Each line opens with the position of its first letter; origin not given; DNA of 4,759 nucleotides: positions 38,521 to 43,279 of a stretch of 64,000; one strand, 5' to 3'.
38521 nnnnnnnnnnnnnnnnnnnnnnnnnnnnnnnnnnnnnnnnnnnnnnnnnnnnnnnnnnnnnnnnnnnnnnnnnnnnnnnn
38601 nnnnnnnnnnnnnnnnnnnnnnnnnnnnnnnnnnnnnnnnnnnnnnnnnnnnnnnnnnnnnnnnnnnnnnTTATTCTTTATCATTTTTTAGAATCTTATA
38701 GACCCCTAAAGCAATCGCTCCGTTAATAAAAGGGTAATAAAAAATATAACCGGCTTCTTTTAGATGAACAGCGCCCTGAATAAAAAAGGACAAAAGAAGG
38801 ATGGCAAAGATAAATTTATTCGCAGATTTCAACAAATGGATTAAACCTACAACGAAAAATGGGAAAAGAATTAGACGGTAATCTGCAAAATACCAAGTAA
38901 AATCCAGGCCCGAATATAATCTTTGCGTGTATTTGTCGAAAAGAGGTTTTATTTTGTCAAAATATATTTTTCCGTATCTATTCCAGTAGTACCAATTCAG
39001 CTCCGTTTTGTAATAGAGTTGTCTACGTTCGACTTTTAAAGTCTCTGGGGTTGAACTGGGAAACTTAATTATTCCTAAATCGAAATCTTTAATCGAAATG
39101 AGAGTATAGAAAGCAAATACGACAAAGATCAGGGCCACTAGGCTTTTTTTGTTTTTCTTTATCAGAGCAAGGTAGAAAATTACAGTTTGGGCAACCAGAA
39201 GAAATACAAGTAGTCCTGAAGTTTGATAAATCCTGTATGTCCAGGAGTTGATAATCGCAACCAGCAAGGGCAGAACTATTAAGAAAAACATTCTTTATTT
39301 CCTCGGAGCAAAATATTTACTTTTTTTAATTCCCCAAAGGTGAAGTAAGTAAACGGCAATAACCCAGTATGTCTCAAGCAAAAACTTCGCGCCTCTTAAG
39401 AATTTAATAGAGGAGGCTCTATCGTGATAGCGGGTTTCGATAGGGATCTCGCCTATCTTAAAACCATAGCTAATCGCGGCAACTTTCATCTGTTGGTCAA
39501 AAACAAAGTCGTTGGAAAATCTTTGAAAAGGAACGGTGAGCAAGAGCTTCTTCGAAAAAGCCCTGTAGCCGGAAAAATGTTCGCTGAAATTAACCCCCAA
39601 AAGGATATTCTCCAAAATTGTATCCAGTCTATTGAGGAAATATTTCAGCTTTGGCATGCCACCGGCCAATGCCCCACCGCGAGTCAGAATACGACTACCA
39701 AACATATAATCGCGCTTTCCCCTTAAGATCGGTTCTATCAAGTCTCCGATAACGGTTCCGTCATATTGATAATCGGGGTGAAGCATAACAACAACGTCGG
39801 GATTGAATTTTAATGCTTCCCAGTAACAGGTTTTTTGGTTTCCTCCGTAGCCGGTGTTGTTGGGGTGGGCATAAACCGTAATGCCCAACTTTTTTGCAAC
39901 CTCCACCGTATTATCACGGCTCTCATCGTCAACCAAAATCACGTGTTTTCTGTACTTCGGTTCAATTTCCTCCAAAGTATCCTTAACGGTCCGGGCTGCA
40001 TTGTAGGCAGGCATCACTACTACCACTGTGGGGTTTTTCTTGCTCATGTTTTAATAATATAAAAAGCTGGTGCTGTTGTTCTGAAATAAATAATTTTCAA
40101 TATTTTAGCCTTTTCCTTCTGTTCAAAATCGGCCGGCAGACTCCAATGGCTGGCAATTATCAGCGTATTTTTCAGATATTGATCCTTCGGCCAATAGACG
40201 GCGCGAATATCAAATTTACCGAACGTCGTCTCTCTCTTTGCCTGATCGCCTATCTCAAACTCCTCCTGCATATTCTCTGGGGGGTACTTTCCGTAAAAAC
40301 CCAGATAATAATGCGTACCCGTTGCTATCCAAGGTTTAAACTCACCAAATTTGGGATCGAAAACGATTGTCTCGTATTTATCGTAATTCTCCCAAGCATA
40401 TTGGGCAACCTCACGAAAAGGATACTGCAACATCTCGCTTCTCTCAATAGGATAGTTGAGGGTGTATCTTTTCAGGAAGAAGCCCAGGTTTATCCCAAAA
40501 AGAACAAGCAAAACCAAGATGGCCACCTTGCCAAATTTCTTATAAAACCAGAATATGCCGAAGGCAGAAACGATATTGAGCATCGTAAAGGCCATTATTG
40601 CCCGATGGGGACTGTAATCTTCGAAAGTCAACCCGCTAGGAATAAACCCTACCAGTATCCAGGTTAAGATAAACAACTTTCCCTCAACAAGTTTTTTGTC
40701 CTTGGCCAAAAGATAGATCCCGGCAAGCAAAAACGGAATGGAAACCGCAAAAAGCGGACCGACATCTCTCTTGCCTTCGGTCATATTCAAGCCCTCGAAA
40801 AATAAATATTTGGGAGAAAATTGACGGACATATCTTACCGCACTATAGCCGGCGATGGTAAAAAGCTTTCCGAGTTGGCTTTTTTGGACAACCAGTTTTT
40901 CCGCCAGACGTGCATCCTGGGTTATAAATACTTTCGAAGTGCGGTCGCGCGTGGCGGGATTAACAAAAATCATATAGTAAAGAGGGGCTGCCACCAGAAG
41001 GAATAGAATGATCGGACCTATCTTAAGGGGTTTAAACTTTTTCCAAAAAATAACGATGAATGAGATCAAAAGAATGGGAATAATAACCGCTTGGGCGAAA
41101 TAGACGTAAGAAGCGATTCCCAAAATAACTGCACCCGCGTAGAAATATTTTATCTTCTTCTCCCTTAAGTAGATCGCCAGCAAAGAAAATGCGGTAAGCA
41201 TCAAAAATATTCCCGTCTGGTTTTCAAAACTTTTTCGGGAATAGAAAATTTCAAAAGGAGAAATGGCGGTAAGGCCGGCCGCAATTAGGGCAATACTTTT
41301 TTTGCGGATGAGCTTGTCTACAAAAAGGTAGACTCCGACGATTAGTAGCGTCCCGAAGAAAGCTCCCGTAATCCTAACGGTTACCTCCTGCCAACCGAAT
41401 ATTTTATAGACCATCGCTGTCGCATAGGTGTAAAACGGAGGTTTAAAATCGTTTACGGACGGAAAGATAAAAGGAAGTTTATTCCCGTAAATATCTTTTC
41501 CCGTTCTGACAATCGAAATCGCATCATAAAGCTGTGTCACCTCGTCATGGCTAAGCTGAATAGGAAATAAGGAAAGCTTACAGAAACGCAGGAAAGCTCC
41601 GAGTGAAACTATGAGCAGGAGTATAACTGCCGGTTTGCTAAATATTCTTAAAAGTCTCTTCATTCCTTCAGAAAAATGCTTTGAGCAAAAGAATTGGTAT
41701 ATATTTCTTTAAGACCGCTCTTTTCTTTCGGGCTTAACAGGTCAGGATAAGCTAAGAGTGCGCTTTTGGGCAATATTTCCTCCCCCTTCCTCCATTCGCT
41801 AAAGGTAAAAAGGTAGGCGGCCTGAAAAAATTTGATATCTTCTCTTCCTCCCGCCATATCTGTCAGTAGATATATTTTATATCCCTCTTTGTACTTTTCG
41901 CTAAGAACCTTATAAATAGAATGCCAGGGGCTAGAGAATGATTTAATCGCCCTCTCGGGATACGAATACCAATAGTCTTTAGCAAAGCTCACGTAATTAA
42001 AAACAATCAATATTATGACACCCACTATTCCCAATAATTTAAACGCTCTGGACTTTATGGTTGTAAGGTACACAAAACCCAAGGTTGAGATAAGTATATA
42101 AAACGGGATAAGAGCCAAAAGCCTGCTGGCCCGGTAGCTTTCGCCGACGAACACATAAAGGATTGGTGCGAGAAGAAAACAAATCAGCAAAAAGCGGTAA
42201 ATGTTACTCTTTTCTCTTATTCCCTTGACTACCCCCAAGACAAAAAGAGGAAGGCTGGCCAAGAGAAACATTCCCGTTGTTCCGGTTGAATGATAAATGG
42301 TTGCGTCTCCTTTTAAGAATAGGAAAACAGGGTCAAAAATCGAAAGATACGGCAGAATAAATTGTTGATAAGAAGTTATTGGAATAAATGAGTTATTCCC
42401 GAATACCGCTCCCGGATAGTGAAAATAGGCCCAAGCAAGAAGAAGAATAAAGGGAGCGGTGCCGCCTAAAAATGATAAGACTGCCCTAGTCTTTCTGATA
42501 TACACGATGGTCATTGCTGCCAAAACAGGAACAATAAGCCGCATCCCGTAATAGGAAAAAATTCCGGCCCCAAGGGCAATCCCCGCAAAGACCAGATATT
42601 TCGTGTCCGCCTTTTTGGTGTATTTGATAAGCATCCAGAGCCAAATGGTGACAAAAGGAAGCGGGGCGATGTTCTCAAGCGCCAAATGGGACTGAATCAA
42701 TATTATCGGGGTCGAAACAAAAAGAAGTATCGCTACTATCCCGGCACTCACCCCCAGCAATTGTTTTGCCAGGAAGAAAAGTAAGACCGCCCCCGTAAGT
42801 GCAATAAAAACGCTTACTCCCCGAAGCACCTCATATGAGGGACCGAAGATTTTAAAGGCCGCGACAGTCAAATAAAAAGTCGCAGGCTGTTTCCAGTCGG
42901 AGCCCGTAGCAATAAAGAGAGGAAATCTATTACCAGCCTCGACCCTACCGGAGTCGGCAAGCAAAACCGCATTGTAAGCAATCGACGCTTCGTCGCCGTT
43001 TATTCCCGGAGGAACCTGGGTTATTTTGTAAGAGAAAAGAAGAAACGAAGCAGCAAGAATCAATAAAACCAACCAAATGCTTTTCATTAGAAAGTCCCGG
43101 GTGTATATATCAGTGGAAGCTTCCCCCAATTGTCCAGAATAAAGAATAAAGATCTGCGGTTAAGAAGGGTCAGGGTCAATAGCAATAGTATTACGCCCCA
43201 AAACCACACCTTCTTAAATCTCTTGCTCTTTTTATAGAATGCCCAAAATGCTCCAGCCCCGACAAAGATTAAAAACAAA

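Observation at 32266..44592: Tandem array of seven PMT/ArnT-like GT-C glycosyltransferase paralogs with an embedded polyprenyl-phosphate sugar synthase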

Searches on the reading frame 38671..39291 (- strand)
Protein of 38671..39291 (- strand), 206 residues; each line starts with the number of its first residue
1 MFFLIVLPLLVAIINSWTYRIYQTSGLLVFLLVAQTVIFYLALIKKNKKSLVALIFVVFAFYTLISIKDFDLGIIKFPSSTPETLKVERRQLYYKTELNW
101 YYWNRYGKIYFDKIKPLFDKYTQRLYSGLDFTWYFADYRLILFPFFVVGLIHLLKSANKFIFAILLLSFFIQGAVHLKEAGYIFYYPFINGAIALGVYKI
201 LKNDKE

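Call 5: search_protein_families(library=pfam, proteins=[window:38671-39291:-], max_evalue=0.01)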
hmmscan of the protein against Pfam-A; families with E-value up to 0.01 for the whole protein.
window:38671-39291:- (206 aa): 0 families

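Call 6: search_protein_families(library=ncbifam, proteins=[window:38671-39291:-], max_evalue=0.01)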
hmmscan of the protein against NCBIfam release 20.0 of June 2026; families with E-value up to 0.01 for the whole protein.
window:38671-39291:- (206 aa): 0 families

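Call 37: search_protein_families(library=pfam, proteins=[window:38671-39291:-], max_evalue=10)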
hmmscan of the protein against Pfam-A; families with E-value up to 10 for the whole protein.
window:38671-39291:- (206 aa): 1 family
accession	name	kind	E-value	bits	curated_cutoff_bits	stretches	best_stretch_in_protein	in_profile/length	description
PF11023.14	DUF2614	-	4.8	7.8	21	1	26-66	11-51/111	Zinc-ribbon containing domain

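Call 38: find_homologous_proteins(query=window:38671-39291:-, max_evalue=0.001)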
Query window:38671-39291:- (206 aa): 10 proteins with E <= 0.001 among 733 candidates.
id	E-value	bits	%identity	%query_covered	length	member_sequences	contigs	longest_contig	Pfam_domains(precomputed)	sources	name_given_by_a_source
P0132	1.1e-124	432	99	100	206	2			-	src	-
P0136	4.5e-78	280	62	99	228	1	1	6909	-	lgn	-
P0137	7.8e-77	276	64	99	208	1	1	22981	-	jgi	jgi:hypothetical protein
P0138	6.4e-75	270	59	100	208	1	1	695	-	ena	-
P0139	3.6e-74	267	59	100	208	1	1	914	-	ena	-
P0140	7.9e-74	266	62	96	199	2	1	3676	-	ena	-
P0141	2.0e-73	265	62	94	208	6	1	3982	-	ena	-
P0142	2.8e-73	264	62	93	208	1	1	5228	-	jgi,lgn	jgi:hypothetical protein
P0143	5.0e-73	263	59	100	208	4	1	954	-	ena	-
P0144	1.5e-67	245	58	99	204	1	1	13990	-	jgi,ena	-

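Call 40: find_encoding_contigs(protein=P0137, flank=8000, max_places=3)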
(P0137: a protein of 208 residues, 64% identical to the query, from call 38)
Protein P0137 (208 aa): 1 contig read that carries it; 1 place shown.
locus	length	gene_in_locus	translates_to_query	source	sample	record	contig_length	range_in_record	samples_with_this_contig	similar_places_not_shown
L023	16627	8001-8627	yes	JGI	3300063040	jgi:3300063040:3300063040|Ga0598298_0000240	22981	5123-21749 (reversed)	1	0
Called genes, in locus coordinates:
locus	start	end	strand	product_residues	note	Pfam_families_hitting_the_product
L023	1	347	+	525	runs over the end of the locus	?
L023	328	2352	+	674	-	-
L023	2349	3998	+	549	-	PF02366:PMT, PF13231:PMT_2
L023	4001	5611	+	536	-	PF13231:PMT_2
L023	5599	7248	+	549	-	PF13231:PMT_2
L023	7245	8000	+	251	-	PF00535:Glycos_transf_2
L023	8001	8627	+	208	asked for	-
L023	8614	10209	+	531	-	PF13231:PMT_2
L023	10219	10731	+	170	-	PF18915:DUF5667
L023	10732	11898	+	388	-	-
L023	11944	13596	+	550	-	PF02366:PMT, PF13231:PMT_2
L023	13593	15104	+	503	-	PF02366:PMT (weak)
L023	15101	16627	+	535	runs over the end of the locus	PF02366:PMT, PF13231:PMT_2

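Call 49: predict_structure(alignment_id=A3)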
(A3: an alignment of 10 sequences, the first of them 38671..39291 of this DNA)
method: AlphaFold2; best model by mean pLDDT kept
length: 206 residues; sequences in the alignment: 10
mean_pLDDT: 48.3   pTM: 0.38
mean pLDDT of the five models: 48.3, 43.7, 43.0, 41.2, 40.4
residues with pLDDT >= 90: 0; 70-90: 1; 50-70: 100; < 50: 105
segments of 3 or more residues with pLDDT < 50: 17-24, 63-112, 114-148, 178-184
pLDDT, mean of each block of 10 residues (from residue 1): 58 48 48 62 58 55 44 34 34 35 42 42 31 36 46 60 64 52 50 62 56
secondary structure, 60 per line:
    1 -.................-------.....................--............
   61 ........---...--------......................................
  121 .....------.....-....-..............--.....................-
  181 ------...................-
elements in order: H2-18 H26-46 H49-68 H83-125 H132-136 H138-141 H143-156 H159-179 H187-205

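Call 88: find_encoding_contigs(protein=P0144, flank=7000, max_places=2)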
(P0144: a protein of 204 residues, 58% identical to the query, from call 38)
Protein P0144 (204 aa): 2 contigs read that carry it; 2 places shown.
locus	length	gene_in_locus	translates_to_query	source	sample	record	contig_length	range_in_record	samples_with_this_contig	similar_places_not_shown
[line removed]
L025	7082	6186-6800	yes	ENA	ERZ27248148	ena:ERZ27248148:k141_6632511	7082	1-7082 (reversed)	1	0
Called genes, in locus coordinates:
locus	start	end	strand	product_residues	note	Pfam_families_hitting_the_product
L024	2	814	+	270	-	?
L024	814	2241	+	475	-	PF13231:PMT_2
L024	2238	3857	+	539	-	PF02366:PMT (weak), PF13231:PMT_2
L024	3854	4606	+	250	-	PF00535:Glycos_transf_2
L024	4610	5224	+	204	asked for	-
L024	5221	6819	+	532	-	PF13231:PMT_2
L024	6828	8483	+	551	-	PF02366:PMT, PF13231:PMT_2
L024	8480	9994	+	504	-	PF13231:PMT_2 (weak)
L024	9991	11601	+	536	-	PF02366:PMT (weak), PF13231:PMT_2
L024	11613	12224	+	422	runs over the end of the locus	PF01266:DAO (weak), PF01593:Amino_oxidase, PF13450:NAD_binding_8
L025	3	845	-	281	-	?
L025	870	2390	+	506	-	PF02366:PMT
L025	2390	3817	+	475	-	PF13231:PMT_2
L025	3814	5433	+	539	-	PF02366:PMT (weak), PF13231:PMT_2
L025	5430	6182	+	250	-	PF00535:Glycos_transf_2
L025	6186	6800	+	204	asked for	-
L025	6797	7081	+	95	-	?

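Call 89: find_encoding_contigs(protein=P0136, flank=7000, max_places=2)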
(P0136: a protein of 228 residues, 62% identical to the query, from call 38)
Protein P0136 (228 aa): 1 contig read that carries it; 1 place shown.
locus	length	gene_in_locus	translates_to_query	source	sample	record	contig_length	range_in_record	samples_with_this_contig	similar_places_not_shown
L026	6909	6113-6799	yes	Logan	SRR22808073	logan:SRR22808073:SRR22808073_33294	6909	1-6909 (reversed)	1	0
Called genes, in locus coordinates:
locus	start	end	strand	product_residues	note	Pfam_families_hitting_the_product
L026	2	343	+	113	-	?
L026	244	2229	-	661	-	-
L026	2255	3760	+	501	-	PF02366:PMT (weak), PF13231:PMT_2 (weak)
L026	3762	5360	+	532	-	PF13231:PMT_2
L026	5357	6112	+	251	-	PF00535:Glycos_transf_2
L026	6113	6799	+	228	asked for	-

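Call 90: find_encoding_contigs(protein=P0142, flank=7000, max_places=2)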
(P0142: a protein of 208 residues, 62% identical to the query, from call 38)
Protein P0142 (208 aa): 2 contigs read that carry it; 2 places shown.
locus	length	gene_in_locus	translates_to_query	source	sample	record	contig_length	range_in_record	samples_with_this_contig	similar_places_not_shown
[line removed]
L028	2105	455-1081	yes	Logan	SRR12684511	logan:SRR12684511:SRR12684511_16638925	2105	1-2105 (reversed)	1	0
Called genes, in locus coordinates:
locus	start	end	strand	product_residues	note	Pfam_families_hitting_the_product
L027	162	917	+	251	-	PF00535:Glycos_transf_2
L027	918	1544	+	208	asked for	-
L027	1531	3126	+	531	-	PF13231:PMT_2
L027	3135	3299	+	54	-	-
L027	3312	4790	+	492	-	PF02366:PMT, PF13231:PMT_2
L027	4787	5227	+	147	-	?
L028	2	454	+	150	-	?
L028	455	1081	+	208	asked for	-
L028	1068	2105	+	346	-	?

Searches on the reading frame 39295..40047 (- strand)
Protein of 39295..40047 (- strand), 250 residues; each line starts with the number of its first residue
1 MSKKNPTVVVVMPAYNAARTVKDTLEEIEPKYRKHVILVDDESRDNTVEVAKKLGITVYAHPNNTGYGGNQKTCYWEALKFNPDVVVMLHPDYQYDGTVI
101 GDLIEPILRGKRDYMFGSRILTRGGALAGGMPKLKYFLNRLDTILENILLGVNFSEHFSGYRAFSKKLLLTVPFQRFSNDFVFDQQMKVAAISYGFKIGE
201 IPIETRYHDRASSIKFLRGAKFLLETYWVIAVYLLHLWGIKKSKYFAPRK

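Call 5: search_protein_families(library=pfam, proteins=[window:39295-40047:-], max_evalue=0.01)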
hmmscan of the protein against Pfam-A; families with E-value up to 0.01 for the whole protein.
window:39295-40047:- (250 aa): 2 families
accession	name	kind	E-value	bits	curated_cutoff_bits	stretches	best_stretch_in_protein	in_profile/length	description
PF00535.33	Glycos_transf_2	-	6.6e-19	68.9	23.3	1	10-169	2-164/168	Glycosyl transferase family 2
PF13641.12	Glyco_tranf_2_3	-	0.0017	18.8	27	1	6-92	1-96/230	Glycosyltransferase like family 2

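Call 6: search_protein_families(library=ncbifam, proteins=[window:39295-40047:-], max_evalue=0.01)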
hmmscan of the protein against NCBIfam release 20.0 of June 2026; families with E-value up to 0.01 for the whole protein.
window:39295-40047:- (250 aa): 13 families
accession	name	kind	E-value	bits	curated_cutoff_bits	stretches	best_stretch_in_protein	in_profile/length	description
TIGR04182.1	glyco_TIGR04182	equivalog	2.3e-21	76.5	325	1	8-212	2-195/293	S-layer glycoprotein N-glycosyltransferase AglJ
NF058614.1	PPMAGASynPpgS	equivalog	7.3e-14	51.7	370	1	8-212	2-203/226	polyprenyl-phospho-N-acetylgalactosaminyl synthase PpgS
NF041391.1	DPhHxTase_Halo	equivalog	4.9e-12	45.3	375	1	12-213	1-189/213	dolichyl-phosphate hexose transferase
NF010496.0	PRK13915.1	equivalog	1.3e-09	37.6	262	1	3-109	28-144/307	glucosyl-3-phosphoglycerate synthase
TIGR04283.1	glyco_like_mftF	equivalog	1e-07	31.8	182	1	10-100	3-90/221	TIGR04283 family arsenosugar biosynthesis glycosyltransferase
TIGR03469.1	HpnB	hypoth_equivalog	1.9e-06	27.2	379.25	1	3-55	41-96/386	hopene-associated glycosyltransferase HpnB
NF047683.1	TeichurnBiosyTuaG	equivalog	1.7e-05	24.6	400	1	1-53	1-55/252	teichuronic acid biosynthesis protein TuaG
TIGR03937.1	PgaC_IcaA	equivalog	1.7e-05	24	422.3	1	3-54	42-95/407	poly-beta-1,6-N-acetyl-D-glucosamine synthase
TIGR03965.1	mycofact_glyco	equivalog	7.1e-05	21.8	280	1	4-66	72-141/467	mycofactocin biosynthesis glycosyltransferase MftF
NF007482.0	PRK10073.1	equivalog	0.00089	18.3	423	1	1-53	1-55/334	glycosyltransferase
NF053739.1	GlytfEpsEBac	equivalog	0.0011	18.1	450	1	6-54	1-51/265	glycosyltransferase EpsE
TIGR03111.1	glyc2_xrt_Gpos1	hypoth_equivalog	0.0013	17.6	363.95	1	2-51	45-98/439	TIGR03111 family XrtG-associated glycosyltransferase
NF041875.1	EPS_EpsD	equivalog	0.009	15.4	370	0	9-53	2-50/325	exopolysaccharide biosynthesis glycosyltransferase EpsD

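Call 45: search_solved_structures(query=window:39295-40047:-, max_evalue=0.001)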
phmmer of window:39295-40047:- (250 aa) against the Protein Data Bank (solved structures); distinct sequences matched with E-value up to 0.001: 1.
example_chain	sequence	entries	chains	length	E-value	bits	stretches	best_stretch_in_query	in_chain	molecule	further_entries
5mlz_A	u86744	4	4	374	0.00013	24.9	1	7-169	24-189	Dolichol monophosphate mannose synthase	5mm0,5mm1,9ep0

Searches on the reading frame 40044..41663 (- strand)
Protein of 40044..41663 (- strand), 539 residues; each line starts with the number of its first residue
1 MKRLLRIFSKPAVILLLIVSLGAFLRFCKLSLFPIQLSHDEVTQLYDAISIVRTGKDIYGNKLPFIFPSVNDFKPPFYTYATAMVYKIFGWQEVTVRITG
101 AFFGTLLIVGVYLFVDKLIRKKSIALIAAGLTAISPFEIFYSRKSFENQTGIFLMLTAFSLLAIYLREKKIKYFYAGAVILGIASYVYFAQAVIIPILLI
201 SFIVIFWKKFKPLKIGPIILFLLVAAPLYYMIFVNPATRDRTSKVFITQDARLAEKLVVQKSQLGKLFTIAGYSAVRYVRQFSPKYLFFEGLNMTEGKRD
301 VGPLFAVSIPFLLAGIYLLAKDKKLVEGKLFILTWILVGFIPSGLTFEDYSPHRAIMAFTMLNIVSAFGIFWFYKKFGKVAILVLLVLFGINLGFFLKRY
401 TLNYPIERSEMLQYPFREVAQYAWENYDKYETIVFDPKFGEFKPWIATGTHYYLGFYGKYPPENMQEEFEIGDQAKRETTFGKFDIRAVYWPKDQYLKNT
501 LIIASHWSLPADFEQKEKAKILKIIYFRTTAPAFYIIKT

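Call 5: search_protein_families(library=pfam, proteins=[window:40044-41663:-], max_evalue=0.01)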
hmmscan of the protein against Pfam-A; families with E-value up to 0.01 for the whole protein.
window:40044-41663:- (539 aa): 2 families
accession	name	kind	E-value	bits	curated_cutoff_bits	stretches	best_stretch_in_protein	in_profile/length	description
PF13231.12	PMT_2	-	7.5e-14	52.7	26.1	1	74-227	2-156/160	Dolichyl-phosphate-mannose-protein mannosyltransferase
PF02366.24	PMT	-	3.9e-07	30.3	22.7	1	71-226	60-228/245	Dolichyl-phosphate-mannose-protein mannosyltransferase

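Call 6: search_protein_families(library=ncbifam, proteins=[window:40044-41663:-], max_evalue=0.01)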
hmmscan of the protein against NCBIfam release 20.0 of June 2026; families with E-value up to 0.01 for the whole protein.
window:40044-41663:- (539 aa): 1 family
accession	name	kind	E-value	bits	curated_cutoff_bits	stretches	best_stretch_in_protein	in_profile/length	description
TIGR03663.1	TIGR03663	subfamily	4.2e-11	42.5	126.25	1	75-211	52-187/435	flippase activity-associated protein Agl23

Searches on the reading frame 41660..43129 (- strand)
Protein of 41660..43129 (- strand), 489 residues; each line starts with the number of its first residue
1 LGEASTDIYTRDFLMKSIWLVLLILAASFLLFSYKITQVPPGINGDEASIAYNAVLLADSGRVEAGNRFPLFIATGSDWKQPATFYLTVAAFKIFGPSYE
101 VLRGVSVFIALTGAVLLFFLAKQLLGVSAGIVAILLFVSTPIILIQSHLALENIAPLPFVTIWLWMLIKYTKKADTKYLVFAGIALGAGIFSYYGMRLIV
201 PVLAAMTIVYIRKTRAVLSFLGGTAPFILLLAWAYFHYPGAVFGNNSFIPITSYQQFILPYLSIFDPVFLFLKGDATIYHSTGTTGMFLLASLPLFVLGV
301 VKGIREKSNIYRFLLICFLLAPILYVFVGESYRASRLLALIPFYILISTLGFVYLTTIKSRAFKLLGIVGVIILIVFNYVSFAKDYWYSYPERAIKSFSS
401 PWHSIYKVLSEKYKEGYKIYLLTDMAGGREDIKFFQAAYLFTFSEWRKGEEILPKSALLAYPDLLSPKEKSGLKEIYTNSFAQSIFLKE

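Call 5: search_protein_families(library=pfam, proteins=[window:41660-43129:-], max_evalue=0.01)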
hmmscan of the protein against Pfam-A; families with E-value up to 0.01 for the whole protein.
window:41660-43129:- (489 aa): 1 family
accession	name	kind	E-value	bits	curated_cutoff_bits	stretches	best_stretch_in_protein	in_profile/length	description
PF13231.12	PMT_2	-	4.5e-13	50.1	26.1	1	82-233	4-157/160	Dolichyl-phosphate-mannose-protein mannosyltransferase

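Call 6: search_protein_families(library=ncbifam, proteins=[window:41660-43129:-], max_evalue=0.01)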
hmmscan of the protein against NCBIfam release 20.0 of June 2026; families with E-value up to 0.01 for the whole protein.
window:41660-43129:- (489 aa): 1 family
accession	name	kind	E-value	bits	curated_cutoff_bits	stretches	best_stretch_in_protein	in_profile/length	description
TIGR03663.1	TIGR03663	subfamily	0.0029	16.7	126.25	1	82-213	53-183/435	flippase activity-associated protein Agl23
